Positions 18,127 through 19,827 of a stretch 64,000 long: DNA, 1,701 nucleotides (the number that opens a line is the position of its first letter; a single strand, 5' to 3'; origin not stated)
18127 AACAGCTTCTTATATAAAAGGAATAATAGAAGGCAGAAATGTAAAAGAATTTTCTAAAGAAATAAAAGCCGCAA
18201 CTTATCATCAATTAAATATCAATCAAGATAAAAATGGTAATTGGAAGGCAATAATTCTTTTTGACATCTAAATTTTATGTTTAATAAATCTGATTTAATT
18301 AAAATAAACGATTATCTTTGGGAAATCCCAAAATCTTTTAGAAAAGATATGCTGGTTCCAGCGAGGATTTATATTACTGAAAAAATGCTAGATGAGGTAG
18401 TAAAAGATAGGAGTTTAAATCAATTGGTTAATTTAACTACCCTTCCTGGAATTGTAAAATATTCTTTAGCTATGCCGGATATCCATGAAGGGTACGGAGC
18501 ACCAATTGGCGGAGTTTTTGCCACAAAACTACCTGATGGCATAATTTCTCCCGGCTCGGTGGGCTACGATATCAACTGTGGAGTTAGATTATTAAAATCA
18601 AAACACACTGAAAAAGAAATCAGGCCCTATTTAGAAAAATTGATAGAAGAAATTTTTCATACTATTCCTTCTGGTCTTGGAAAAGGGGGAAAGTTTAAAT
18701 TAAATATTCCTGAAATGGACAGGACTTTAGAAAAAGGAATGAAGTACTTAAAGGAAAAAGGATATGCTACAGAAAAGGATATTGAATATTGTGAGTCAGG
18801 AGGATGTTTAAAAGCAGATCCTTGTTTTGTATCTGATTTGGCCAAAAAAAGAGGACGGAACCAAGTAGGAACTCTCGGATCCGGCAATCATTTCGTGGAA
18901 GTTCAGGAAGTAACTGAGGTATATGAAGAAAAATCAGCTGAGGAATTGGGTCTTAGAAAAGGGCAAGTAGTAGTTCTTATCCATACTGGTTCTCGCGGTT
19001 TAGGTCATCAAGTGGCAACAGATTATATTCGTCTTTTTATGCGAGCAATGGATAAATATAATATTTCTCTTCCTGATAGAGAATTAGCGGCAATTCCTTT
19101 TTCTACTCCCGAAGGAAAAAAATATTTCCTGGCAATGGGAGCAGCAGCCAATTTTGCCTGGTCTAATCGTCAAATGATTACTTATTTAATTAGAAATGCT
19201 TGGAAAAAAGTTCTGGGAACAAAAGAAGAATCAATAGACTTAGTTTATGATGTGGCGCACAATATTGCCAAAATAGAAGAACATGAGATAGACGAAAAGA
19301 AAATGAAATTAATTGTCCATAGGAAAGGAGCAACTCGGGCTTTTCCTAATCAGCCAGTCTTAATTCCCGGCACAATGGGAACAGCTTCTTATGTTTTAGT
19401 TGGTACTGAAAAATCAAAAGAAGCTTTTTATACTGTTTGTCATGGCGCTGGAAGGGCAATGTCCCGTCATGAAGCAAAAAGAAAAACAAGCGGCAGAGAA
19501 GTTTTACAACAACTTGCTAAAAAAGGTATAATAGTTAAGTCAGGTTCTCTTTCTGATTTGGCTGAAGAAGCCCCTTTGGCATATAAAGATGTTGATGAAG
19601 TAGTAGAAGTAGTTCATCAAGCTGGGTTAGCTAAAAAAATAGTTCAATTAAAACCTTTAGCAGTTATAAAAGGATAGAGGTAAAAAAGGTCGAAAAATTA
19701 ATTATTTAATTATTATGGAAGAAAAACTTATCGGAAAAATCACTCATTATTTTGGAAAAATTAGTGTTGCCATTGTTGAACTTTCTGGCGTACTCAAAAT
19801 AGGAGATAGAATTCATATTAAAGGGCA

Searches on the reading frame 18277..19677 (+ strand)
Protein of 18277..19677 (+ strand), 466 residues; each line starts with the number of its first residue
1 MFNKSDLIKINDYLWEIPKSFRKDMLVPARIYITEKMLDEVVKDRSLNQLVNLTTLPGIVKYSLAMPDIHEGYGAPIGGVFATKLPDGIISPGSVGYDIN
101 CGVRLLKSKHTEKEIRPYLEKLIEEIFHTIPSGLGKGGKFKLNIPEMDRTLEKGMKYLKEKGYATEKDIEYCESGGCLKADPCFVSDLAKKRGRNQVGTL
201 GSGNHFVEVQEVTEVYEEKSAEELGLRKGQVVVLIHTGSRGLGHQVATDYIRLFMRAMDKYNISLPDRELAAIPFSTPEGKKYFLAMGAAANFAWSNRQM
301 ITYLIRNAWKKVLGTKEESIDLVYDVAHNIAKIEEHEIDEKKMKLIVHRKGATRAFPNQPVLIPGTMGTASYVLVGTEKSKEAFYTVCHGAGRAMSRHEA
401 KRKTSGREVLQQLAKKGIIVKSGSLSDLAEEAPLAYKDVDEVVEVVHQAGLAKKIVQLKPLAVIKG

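Call 18: search_protein_families(library=pfam, proteins=[window:18277-19677:+], max_evalue=1e-8)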
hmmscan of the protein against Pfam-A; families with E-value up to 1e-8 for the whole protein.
window:18277-19677:+ (466 aa): 1 family
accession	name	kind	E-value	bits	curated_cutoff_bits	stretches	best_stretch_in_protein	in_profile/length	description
PF01139.22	RtcB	-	1.4e-162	542.2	27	1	49-466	1-426/426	tRNA-splicing ligase RtcB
